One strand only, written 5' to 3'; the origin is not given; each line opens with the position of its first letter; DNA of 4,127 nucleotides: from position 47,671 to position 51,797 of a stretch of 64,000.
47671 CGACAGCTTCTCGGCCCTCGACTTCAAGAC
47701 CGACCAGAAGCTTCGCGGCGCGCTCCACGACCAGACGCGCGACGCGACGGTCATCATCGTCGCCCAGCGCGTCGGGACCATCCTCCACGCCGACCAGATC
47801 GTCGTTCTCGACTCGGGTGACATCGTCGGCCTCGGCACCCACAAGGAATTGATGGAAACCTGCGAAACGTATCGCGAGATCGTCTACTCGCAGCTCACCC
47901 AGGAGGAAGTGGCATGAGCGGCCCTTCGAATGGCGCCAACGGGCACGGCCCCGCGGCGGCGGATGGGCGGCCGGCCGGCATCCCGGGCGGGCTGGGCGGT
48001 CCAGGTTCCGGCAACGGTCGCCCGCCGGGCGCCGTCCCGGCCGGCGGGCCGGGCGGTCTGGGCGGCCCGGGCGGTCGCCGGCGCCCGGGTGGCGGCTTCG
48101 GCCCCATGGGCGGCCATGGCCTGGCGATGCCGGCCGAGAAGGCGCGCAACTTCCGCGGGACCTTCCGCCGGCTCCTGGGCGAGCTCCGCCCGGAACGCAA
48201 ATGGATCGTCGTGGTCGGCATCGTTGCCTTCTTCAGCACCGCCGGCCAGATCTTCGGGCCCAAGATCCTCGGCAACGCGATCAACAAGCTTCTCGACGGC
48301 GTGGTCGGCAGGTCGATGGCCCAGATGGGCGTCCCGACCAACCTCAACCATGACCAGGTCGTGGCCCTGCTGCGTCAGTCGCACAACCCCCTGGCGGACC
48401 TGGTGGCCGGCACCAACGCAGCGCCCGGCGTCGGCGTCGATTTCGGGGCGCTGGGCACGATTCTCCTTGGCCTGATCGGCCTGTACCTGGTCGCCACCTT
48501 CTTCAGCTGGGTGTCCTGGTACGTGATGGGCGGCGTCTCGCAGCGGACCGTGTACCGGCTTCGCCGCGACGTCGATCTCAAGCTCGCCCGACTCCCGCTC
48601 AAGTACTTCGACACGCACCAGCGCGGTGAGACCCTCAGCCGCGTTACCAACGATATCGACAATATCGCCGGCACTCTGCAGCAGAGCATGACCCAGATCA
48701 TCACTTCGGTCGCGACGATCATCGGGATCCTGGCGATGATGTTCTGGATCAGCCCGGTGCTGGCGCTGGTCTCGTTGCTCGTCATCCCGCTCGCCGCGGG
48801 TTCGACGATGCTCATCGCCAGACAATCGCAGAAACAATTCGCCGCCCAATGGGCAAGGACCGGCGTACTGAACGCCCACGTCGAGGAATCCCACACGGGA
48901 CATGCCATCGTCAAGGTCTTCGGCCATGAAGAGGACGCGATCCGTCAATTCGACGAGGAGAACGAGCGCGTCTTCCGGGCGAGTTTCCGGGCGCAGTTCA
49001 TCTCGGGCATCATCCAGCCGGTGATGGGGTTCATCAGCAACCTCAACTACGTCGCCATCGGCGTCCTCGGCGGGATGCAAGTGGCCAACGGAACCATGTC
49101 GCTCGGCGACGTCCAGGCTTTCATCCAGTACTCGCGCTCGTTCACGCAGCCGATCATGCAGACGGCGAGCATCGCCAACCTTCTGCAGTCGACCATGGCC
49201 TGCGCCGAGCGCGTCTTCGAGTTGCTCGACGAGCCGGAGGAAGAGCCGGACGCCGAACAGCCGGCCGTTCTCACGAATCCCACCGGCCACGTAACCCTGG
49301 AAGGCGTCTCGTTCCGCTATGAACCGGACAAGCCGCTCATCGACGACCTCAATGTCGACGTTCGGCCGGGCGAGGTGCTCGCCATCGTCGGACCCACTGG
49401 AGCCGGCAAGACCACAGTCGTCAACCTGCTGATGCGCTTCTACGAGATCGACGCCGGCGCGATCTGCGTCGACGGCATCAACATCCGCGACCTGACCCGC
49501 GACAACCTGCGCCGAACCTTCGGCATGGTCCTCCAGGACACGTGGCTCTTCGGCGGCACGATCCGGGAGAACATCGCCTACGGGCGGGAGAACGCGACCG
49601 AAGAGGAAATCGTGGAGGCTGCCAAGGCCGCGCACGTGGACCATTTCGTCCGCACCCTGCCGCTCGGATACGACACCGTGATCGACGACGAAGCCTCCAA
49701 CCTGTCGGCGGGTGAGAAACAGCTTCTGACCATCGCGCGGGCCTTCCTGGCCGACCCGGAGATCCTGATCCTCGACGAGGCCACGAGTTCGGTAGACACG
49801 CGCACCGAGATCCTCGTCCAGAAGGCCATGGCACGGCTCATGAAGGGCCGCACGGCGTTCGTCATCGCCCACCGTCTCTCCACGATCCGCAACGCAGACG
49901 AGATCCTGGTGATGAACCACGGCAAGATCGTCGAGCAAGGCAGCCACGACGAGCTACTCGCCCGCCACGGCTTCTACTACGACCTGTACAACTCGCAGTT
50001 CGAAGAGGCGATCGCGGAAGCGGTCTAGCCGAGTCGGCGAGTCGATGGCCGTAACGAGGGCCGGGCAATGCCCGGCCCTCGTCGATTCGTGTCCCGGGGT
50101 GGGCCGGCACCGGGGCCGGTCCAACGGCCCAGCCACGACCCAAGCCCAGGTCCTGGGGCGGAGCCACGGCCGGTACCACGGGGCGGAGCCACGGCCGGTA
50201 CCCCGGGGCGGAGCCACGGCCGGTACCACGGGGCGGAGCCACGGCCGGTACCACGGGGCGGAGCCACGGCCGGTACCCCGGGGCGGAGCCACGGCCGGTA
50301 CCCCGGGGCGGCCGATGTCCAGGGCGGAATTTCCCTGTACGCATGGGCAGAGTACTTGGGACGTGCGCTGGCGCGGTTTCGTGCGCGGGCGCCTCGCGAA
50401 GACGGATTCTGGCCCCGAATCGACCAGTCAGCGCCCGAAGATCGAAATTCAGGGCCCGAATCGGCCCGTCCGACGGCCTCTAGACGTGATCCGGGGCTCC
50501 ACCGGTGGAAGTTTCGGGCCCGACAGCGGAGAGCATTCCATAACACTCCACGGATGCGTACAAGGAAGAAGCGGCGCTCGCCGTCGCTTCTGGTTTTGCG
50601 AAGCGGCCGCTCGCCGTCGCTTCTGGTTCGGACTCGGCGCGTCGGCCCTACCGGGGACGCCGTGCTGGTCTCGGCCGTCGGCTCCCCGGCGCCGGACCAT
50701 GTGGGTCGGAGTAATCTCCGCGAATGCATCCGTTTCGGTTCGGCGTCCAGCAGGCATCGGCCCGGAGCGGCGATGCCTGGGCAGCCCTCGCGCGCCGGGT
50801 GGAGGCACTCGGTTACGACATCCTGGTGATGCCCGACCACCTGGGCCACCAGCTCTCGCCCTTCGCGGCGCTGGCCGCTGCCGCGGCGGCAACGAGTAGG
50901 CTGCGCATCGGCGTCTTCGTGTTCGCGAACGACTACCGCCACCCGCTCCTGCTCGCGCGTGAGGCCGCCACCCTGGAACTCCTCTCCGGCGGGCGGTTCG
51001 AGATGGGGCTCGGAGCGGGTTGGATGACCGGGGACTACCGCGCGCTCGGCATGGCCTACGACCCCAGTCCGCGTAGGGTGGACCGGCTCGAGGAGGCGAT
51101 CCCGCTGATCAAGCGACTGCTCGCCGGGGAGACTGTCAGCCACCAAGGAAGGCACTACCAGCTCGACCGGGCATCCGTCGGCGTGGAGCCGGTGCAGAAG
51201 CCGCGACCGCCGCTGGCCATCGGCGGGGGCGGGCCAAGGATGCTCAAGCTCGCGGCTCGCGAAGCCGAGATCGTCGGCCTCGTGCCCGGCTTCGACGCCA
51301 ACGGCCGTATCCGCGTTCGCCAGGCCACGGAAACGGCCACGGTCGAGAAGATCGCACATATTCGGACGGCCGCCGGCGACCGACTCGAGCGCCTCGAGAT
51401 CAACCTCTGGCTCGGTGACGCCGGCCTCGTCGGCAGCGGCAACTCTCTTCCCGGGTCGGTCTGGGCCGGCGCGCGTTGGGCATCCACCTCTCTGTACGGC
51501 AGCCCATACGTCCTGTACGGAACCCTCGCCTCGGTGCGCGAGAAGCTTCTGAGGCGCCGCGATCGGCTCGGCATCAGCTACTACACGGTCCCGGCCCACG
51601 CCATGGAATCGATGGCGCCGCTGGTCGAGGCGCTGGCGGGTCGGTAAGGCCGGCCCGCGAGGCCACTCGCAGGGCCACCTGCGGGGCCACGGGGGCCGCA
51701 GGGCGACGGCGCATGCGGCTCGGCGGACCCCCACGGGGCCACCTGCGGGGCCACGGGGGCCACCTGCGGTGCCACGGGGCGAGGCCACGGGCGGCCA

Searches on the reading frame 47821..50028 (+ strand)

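Call 49: search_protein_families(library=pfam, proteins=[window:47821-50028:+], max_evalue=0.001)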
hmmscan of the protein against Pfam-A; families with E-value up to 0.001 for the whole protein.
window:47821-50028:+ (735 aa): 5 families
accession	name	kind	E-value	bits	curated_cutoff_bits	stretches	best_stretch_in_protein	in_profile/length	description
PF00664.28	ABC_membrane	-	7.8e-54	183.6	28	1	130-444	2-273/274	ABC transporter transmembrane region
PF00005.33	ABC_tran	-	2.5e-31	109.5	25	1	508-656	2-137/137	ABC transporter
PF02463.25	SMC_N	-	7.6e-05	22.7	40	0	627-699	136-212/220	RecF/RecN/SMC N terminal domain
PF13401.12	AAA_22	-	0.00011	23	27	1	518-641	6-106/130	AAA domain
PF13191.12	AAA_16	-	0.00066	20.6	32.6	0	515-552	23-63/167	AAA ATPase domain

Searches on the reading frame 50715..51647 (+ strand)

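Call 49: search_protein_families(library=pfam, proteins=[window:50715-51647:+], max_evalue=0.001)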
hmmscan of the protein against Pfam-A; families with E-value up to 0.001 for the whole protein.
window:50715-51647:+ (310 aa): 1 family
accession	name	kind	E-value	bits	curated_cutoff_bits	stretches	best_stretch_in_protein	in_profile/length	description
PF00296.26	Bac_luciferase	-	3.4e-46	158.5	27.9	1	6-194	8-195/314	Luciferase-like monooxygenase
